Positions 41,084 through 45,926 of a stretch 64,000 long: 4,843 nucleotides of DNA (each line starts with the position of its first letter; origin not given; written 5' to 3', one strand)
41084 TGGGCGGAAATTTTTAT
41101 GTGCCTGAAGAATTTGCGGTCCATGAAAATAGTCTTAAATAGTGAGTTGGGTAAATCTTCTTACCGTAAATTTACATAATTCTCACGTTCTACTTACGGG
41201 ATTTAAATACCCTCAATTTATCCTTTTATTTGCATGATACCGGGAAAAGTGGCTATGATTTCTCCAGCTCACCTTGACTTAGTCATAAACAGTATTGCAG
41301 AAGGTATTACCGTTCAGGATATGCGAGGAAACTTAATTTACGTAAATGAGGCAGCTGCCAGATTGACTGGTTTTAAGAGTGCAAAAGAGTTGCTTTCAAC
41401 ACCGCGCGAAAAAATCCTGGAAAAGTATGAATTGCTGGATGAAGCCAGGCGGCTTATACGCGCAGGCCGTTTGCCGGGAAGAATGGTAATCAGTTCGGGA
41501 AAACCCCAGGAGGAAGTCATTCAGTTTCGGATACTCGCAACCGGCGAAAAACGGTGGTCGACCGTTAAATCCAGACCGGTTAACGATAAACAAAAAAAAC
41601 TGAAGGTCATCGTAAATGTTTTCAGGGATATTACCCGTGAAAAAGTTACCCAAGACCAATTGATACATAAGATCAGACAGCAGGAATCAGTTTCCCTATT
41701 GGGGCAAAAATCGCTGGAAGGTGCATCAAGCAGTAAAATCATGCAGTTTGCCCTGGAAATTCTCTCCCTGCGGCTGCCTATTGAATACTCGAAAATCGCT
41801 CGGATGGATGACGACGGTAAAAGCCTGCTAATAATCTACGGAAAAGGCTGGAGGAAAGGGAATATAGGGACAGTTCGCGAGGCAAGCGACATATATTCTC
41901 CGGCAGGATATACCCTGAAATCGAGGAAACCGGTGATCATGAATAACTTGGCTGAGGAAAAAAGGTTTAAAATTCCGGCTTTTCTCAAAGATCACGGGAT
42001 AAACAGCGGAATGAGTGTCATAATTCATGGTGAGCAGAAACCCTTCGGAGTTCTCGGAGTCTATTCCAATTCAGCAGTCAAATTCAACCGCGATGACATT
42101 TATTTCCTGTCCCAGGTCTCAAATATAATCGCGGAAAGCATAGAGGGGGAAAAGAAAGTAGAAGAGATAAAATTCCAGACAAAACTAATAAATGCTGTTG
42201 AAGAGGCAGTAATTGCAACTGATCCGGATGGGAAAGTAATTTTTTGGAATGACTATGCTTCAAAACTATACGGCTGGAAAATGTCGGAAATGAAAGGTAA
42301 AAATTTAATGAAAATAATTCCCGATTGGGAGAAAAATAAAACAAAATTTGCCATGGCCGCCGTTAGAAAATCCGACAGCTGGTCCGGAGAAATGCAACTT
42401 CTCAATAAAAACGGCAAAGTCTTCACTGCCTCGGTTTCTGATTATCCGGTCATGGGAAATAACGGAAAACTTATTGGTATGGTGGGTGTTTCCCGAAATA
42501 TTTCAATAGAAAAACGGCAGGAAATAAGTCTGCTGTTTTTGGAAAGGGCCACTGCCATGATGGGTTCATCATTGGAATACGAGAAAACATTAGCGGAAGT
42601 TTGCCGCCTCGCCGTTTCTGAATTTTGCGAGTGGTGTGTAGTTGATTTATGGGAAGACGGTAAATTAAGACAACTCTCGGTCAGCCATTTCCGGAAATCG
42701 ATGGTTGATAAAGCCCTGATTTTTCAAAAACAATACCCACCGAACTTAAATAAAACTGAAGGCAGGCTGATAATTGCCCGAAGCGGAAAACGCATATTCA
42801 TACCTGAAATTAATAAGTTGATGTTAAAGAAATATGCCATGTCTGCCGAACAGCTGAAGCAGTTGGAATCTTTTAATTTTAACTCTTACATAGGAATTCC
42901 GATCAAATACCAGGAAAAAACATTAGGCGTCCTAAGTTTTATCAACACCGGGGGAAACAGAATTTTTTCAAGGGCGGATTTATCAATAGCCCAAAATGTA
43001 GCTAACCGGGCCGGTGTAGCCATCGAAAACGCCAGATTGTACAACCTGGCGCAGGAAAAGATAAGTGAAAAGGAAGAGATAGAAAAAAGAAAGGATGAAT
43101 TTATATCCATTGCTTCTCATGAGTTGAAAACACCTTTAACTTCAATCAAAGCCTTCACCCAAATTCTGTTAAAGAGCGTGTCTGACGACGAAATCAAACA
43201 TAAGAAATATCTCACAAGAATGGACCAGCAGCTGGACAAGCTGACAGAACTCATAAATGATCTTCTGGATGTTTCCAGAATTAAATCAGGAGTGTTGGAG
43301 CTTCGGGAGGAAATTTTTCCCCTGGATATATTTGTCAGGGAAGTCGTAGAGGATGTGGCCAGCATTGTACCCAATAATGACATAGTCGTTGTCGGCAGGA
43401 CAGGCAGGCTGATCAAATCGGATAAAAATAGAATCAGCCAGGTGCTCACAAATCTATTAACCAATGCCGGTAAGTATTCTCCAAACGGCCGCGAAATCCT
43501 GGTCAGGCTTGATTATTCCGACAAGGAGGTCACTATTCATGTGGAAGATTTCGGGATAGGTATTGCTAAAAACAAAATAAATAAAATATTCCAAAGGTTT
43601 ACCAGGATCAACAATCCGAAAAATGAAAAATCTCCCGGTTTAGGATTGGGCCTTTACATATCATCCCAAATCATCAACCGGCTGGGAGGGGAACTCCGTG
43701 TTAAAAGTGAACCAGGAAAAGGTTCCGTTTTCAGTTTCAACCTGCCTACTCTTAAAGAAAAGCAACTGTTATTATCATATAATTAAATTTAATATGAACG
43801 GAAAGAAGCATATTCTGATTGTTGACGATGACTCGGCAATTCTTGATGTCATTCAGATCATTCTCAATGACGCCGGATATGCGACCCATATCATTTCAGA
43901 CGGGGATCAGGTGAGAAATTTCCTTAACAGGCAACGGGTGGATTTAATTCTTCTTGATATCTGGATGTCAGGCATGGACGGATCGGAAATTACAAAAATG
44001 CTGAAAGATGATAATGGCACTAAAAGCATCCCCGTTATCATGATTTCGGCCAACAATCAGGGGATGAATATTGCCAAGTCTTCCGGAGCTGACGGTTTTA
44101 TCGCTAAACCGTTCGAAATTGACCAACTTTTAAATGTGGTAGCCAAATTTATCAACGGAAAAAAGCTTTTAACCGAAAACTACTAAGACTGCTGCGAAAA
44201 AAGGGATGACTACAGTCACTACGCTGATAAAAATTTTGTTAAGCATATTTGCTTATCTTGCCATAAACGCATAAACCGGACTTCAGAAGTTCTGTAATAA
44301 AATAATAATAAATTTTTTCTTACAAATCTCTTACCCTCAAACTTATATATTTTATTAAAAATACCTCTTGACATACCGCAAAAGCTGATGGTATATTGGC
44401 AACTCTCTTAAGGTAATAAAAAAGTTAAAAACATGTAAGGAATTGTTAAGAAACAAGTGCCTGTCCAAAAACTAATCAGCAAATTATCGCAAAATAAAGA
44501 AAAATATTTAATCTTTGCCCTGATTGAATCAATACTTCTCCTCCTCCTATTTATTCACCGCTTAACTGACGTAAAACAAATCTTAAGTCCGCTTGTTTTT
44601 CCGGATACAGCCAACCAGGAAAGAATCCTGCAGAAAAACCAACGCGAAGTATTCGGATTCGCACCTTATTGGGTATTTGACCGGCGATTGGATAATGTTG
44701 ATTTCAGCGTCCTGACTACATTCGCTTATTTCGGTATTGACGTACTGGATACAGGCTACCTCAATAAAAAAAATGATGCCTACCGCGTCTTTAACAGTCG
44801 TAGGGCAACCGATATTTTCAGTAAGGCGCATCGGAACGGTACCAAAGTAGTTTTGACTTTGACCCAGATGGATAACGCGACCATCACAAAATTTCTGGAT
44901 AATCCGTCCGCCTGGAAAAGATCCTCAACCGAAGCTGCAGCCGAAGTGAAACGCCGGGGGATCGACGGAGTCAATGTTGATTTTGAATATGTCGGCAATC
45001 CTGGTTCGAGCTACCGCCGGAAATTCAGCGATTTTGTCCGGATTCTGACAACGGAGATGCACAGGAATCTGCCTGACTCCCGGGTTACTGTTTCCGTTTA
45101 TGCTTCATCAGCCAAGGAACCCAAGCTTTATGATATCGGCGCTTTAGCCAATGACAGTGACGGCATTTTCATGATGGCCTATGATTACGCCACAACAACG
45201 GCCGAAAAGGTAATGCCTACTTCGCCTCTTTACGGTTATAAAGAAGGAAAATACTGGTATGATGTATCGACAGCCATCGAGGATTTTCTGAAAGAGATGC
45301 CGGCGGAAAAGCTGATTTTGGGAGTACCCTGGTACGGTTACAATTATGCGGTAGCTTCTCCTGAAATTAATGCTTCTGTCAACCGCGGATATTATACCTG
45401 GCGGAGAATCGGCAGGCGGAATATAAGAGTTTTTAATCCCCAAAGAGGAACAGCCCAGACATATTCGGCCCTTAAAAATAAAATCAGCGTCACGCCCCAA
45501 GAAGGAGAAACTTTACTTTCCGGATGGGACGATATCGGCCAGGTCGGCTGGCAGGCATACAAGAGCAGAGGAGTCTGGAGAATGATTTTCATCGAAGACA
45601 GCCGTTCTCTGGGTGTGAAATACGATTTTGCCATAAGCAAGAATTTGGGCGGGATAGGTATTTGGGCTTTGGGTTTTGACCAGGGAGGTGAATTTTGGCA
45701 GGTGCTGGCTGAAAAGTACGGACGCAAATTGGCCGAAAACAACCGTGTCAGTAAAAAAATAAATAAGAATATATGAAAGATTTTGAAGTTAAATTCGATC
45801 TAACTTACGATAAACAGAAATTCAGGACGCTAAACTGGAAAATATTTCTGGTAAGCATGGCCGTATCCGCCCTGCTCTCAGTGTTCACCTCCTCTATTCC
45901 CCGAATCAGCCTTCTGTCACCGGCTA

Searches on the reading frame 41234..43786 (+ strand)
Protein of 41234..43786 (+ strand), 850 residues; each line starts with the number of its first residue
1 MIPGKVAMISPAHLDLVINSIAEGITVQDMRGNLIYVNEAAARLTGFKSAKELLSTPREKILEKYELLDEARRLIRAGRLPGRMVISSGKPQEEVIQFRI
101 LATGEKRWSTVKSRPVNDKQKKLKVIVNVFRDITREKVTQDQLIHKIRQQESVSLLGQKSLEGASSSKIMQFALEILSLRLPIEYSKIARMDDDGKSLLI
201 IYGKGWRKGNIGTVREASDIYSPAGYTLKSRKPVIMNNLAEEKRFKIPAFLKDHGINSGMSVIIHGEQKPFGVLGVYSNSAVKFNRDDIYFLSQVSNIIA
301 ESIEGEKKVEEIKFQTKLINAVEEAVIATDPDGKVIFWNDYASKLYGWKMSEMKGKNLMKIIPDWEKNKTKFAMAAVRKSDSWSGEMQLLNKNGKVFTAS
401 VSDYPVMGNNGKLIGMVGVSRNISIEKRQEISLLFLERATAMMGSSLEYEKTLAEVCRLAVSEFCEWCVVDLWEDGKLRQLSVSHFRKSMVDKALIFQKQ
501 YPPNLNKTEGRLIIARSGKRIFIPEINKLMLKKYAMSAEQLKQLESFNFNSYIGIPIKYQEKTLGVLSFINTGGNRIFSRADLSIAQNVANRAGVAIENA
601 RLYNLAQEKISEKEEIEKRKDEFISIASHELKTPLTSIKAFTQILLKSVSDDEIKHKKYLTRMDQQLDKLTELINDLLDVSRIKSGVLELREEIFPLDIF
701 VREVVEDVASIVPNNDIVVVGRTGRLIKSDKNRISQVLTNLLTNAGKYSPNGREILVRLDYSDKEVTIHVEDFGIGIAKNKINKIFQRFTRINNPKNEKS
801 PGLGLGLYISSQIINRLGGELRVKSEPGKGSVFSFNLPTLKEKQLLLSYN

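Call 9: search_protein_families(library=pfam, proteins=[window:41234-43786:+], max_evalue=0.01)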
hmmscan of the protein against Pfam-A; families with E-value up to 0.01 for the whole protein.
window:41234-43786:+ (850 aa): 14 families
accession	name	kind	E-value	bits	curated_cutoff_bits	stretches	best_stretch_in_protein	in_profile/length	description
PF02518.31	HATPase_c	-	3.3e-27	95.6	26.4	1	730-839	2-109/111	Histidine kinase-, DNA gyrase B-, and HSP90-like ATPase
PF13426.13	PAS_9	-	6.9e-26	91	27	2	325-424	3-102/103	PAS domain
PF13185.12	GAF_2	-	5.3e-24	85.4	28.6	2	165-304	3-136/136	GAF domain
PF01590.32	GAF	-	1.7e-22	80.8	22.4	2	186-303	22-133/133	GAF domain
PF00512.31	HisKA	-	4e-18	65.7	26.9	1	620-686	2-66/66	His Kinase A (phospho-acceptor) domain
PF00989.32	PAS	-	4.5e-18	65.7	22.6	2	318-421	6-111/113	PAS fold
PF13188.13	PAS_8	-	1.4e-13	50.6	21.8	2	16-55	5-44/65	PAS domain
PF13492.12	GAF_3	-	8.7e-12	46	27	2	534-599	65-129/129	GAF domain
PF08448.16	PAS_4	-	2.2e-10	41.2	23.1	2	321-427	3-109/110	PAS fold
PF08447.18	PAS_3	-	5.4e-09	36.6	25.6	1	335-419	1-88/89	PAS fold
PF24820.1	Diguanyl_cycl_sensor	-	6.9e-05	23.2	28.1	0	318-362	1-45/109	Diguanylate cyclase-like sensor domain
PF12860.13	PAS_7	-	0.00012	22.6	27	0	18-71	1-54/115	PAS fold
PF13581.12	HATPase_c_2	-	0.0018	18.8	27.4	1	736-816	34-111/127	Histidine kinase-like ATPase domain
PF03472.21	Autoind_bind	-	0.0056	16.6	23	0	243-279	87-122/149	Autoinducer binding domain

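Call 12: find_encoding_contigs(protein=window:41234-43786:+, flank=10000, max_places=10)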
Protein window:41234-43786:+ (850 aa): no gene with exactly this product is on record in the collection.

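Call 13: find_related_loci(query=window:41234-43786:+, collection=genome_contigs, flank=6000)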
Query window:41234-43786:+ (850 aa) in genome_contigs; peptide patterns used: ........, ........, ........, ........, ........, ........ (x = any residue, [..] = any of these).
525 stretches matched a pattern; 21 encode a relative of the query (tblastn E <= 1e-3); 21 distinct loci.
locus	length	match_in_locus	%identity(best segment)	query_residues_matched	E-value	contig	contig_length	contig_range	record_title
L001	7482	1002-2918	35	607-845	4e-33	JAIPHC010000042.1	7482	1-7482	MAG: Candidatus Omnitrophota bacterium isolate Tobar14m-G24 Tobar14m-C6016, whole genome shotgun sequence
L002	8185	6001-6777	32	576-841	1e-29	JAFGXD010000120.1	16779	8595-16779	MAG: Bacteroidales bacterium isolate ZodW_Metabat.319 k87_17595264, whole genome shotgun sequence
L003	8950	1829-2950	31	14-843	8e-28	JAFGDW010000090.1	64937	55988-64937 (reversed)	MAG: candidate division KSB1 bacterium isolate Zod_Metabat.1197 k87_3562726, whole genome shotgun sequence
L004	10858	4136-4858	32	610-846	2e-29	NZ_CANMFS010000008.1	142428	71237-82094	Uncultured Sulfitobacter sp. isolate 3-2022.fasta NODE_8, whole genome shotgun sequence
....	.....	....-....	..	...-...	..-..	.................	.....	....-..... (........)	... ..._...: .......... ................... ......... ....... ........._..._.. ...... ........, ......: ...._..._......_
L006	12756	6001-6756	34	607-849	3e-25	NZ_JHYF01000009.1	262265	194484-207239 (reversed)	Alkaliphilus transvaalensis ATCC 700919 T335DRAFT_scaffold00007.7_C, whole genome shotgun sequence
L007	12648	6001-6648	33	621-839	1e-24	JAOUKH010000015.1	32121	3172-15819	MAG: Cyclobacteriaceae bacterium isolate 8_1_Jan_SF_Bin40 8_1_Jan_SF_Bin40_scaffold_530_c1, whole genome shotgun sequenc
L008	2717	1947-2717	29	581-833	3e-24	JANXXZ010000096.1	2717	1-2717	MAG: Bacteroidales bacterium isolate GL140_3_metabat_260_sub GL140_3_k141_879833, whole genome shotgun sequence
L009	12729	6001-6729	30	607-842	1e-23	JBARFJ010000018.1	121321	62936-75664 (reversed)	MAG: Candidatus Aquirickettsiella sp. isolate MFD09765_ilm_asm_bin2 k127_147802, whole genome shotgun sequence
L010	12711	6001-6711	30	600-837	4e-22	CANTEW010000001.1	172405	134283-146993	MAG TPA_asm: uncultured Lachnospiraceae bacterium isolate SRR18243791_bin.57_metawrap_v1.3_MAG genome assembly, contig:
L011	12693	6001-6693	27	606-838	6e-22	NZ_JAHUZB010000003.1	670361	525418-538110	Enterococcus alishanensis strain ALS3 NODE_3_length_670361_cov_226.497, whole genome shotgun sequence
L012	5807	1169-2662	29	299-832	1e-21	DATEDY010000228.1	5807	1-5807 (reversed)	MAG TPA_asm: Flavobacterium sp. isolate SMAG_U8719 k141_2054651, whole genome shotgun sequence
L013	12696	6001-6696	27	613-838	6e-20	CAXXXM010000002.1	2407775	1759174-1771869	MAG: Melioribacteraceae bacterium isolate 19b69164-f2ba-4969-9034-9b84567f6f9b genome assembly, contig: contig_2, whole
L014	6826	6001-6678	28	612-837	6e-20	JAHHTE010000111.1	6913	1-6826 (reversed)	MAG: Mailhella sp. isolate MAG074 MAG074_111, whole genome shotgun sequence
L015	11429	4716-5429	30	604-835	2e-19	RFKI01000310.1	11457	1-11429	MAG: Bdellovibrio sp. isolate J124 k99_1619224, whole genome shotgun sequence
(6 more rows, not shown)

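Call 14: find_homologous_proteins(query=window:41234-43786:+, max_evalue=1e-30)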
Query window:41234-43786:+ (850 aa): 260 proteins with E <= 1e-30 among 8000 candidates; the best 120 are listed.
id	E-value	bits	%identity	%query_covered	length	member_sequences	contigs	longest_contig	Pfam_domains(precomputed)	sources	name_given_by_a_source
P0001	0.0e+0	1840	100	99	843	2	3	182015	PF08447.19,PF13426.14,PF13188.14,PF13185.13,PF01590.33,PF08448.17,PF02518.32,PF13492.13,PF00512.32,PF00989.32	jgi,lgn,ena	-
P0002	3.3e-169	583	34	49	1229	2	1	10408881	PF13426.14,PF13188.14,PF13185.13,PF13492.13,PF00512.32,PF13493.12,PF03472.22,PF13596.13,PF08447.19,PF12860.14,PF01590.33,PF08448.17,PF02518.32,PF00989.32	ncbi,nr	ncbi:MAG: PAS domain S-box protein [Ardenticatenaceae bacterium]|nr:PAS domain S-box protein [Ardent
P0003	3.6e-137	477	46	28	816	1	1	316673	PF08447.19,PF13426.14,PF13188.14,PF13185.13,PF24820.2,PF01590.33,PF08448.17,PF02518.32,PF00512.32,PF00989.32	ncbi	-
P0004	8.9e-131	456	36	47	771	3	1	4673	PF13426.14,PF13188.14,PF13185.13,PF01590.33,PF08448.17,PF02518.32,PF13492.13,PF00512.32,PF00989.32,PF03472.22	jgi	jgi:PAS domain S-box-containing protein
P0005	1.3e-122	429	45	28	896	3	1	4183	PF13426.14,PF13188.14,PF13185.13,PF24820.2,PF00512.32,PF13596.13,PF08447.19,PF12860.14,PF01590.33,PF08448.17,PF02518.32,PF00989.32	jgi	jgi:PAS domain S-box-containing protein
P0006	2.4e-121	425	47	28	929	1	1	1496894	PF13426.14,PF13188.14,PF13185.13,PF24820.2,PF13492.13,PF00512.32,PF13596.13,PF08447.19,PF12860.14,PF01590.33,PF08448.17,PF02518.32,PF00989.32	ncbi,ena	-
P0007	5.5e-100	354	37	27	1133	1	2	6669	PF13426.14,PF13188.14,PF13185.13,PF13492.13,PF00512.32,PF03472.22,PF08447.19,PF12860.14,PF01590.33,PF08448.17,PF02518.32,PF00989.32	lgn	-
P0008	2.3e-99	352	32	38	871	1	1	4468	PF13596.13,PF08447.19,PF13426.14,PF13188.14,PF13185.13,PF01590.33,PF08448.17,PF13492.13,PF13493.12,PF00989.32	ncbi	-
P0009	6.4e-97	344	25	70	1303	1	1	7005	PF13596.13,PF13426.14,PF13188.14,PF13185.13,PF12860.14,PF01590.33,PF08448.17,PF02518.32,PF13492.13,PF00512.32,PF00989.32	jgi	jgi:PAS domain S-box-containing protein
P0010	2.2e-93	332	28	55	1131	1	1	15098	PF13426.14,PF13188.14,PF13185.13,PF07730.20,PF13492.13,PF03472.22,PF13596.13,PF08447.19,PF12860.14,PF01590.33,PF08448.17,PF02518.32,PF00989.32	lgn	-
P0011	1.6e-90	323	39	27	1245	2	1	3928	PF13426.14,PF13188.14,PF13185.13,PF13492.13,PF00512.32,PF14215.13,PF08447.19,PF12860.14,PF01590.33,PF08448.17,PF02518.32,PF00989.32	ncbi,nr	ncbi:MAG: PAS domain S-box protein, partial [Chloroflexi bacterium]|nr:PAS domain S-box protein [Chl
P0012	5.4e-89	318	37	23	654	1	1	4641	PF13426.14,PF13188.14,PF13185.13,PF01590.33,PF08448.17,PF13492.13,PF13493.12,PF00989.32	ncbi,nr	ncbi:MAG TPA: GAF domain-containing protein [Rubrobacteraceae bacterium]|nr:GAF domain-containing pr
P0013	2.7e-85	305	32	61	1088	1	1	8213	PF13426.14,PF13188.14,PF13185.13,PF13492.13,PF00512.32,PF00072.31,PF13596.13,PF08447.19,PF12860.14,PF01590.33,PF08448.17,PF02518.32,PF00989.32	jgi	jgi:PAS domain S-box-containing protein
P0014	3.7e-84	302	30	35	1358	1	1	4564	PF13426.14,PF13188.14,PF13185.13,PF24820.2,PF13492.13,PF00512.32,PF00072.31,PF13596.13,PF08447.19,PF12860.14,PF01590.33,PF08448.17,PF02518.32,PF00989.32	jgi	jgi:PAS domain S-box-containing protein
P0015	4.9e-82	295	31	27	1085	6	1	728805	PF13426.14,PF13188.14,PF13185.13,PF13492.13,PF00512.32,PF13596.13,PF08447.19,PF12860.14,PF01590.33,PF08448.17,PF02518.32,PF00989.32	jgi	jgi:PAS domain S-box-containing protein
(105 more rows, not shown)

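Call 15: find_encoding_contigs(protein=P0001, flank=10000, max_places=10)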
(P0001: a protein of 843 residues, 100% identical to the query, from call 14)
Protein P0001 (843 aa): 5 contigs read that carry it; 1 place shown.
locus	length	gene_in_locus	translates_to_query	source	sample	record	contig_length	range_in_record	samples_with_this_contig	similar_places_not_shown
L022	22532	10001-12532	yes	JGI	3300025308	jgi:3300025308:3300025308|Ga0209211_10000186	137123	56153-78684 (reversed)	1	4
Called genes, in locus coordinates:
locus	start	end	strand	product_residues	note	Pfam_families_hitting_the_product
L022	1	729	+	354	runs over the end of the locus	PF00561:Abhydrolase_1, PF12146:Hydrolase_4, PF12697:Abhydrolase_6, PF00326:Peptidase_S9 (weak)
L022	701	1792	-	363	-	PF13529:Peptidase_C39_2, PF03412:Peptidase_C39 (weak), PF07719:TPR_2 (faint), PF13181:TPR_8 (faint)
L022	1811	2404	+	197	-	PF03734:YkuD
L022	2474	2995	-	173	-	PF01464:SLT, PF06737:Transglycosylas (weak)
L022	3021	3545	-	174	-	PF01625:PMSR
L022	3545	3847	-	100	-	-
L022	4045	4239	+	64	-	-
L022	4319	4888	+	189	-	PF04203:Sortase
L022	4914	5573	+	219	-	PF01973:MptE-like (faint), PF04263:TPK_catalytic, PF04265:TPK_B1_binding (weak)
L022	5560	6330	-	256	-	PF02673:BacA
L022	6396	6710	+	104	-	-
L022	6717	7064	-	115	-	-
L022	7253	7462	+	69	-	-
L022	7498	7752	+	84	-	PF04226:Transgly_assoc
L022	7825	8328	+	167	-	-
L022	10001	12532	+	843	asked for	PF13426:PAS_9, PF13185:GAF_2, PF01590:GAF, PF00989:PAS, PF13426:PAS_9, PF01590:GAF, PF00512:HisKA, PF02518:HATPase_c, +6 more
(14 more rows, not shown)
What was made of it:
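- Gene callers leave the region empty (call 15).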

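Call 30: list_cluster_members(proteins=[P0001, P0121, P0124])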
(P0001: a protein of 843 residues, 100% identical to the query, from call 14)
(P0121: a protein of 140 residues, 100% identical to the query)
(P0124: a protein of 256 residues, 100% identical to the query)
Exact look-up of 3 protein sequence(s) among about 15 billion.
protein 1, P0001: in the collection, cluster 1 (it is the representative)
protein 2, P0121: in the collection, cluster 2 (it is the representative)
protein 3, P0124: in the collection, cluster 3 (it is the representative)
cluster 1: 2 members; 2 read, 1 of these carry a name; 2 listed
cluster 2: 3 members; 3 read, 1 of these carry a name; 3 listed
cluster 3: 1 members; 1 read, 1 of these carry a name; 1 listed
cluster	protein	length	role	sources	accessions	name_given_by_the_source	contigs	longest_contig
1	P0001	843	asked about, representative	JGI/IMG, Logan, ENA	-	-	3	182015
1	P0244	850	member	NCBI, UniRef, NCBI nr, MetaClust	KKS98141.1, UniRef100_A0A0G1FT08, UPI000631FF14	MAG: multi-sensor hybrid histidine kinase [Candidatus Gottesmanbacteria bacterium ... | histidine kinase n=1 Tax=Candidatus Gottesmanbacteria bacterium GW2011_GWA2_43_14 ... | status=active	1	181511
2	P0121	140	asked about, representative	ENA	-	-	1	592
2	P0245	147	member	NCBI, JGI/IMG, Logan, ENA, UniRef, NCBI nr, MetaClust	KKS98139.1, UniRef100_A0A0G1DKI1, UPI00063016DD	MAG: hypothetical protein UV73_C0003G0081 [Candidatus Gottesmanbacteria bacterium ... | EfeO-type cupredoxin-like domain-containing protein n=1 Tax=Candidatus Gottesmanbacteria ... | status=active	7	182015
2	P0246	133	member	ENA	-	-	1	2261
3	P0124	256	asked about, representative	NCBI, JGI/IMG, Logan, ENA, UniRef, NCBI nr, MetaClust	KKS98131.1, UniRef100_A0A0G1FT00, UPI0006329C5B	MAG: undecaprenyl-diphosphatase, undecaprenyl-diphosphatase [Candidatus Gottesmanbacteria ... | Undecaprenyl-diphosphatase n=1 Tax=Candidatus Gottesmanbacteria bacterium ... | status=active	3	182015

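Call 31: find_encoding_contigs(protein=P0246, flank=3000, max_places=5)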
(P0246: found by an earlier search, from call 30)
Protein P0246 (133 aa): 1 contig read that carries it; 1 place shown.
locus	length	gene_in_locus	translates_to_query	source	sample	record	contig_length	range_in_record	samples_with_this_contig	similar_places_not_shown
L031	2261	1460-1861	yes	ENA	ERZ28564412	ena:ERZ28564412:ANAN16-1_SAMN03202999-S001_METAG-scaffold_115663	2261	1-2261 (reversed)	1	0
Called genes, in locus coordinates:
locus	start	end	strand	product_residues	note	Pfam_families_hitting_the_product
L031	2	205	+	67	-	?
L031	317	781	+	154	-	-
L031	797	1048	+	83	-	-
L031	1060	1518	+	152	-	-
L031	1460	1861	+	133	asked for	-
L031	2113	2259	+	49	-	?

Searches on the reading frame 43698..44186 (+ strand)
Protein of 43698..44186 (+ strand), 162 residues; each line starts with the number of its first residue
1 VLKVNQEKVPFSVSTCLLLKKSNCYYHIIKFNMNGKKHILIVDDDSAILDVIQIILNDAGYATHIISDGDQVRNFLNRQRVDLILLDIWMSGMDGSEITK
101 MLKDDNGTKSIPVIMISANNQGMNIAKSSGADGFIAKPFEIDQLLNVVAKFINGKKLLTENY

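Call 9: search_protein_families(library=pfam, proteins=[window:43698-44186:+], max_evalue=0.01)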
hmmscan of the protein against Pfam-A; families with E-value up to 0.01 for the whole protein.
window:43698-44186:+ (162 aa): 2 families
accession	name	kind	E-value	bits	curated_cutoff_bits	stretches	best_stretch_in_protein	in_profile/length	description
PF00072.30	Response_reg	-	2e-26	92.8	30.2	1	39-148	1-110/111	Response regulator receiver domain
PF06490.17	FleQ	-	0.0022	18.8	22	1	39-145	2-100/108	Flagellar regulatory protein FleQ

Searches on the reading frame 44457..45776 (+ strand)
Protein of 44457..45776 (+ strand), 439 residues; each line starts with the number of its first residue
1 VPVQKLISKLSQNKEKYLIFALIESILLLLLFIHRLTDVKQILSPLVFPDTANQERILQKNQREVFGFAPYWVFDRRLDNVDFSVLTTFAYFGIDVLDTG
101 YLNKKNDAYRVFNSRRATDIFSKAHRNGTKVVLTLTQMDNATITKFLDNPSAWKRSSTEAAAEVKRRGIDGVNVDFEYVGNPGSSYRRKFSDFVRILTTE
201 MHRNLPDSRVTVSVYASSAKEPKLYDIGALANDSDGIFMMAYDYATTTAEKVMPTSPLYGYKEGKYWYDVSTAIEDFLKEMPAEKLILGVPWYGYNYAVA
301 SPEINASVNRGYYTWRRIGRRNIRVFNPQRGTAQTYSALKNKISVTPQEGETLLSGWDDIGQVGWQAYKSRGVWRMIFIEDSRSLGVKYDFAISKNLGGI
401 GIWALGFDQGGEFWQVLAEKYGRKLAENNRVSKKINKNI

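Call 9: search_protein_families(library=pfam, proteins=[window:44457-45776:+], max_evalue=0.01)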
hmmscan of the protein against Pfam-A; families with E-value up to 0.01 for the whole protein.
window:44457-45776:+ (439 aa): 2 families
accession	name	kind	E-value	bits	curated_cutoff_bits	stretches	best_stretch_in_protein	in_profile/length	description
PF00704.34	Glyco_hydro_18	-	6.6e-30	105.3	29.6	1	89-408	28-317/317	Glycosyl hydrolases family 18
PF23916.1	TIM-barrel_EndoS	-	0.0047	17.1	27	0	119-206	50-137/238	Endo-beta-N-acetylglucosaminidase EndoS TIM-barrel domain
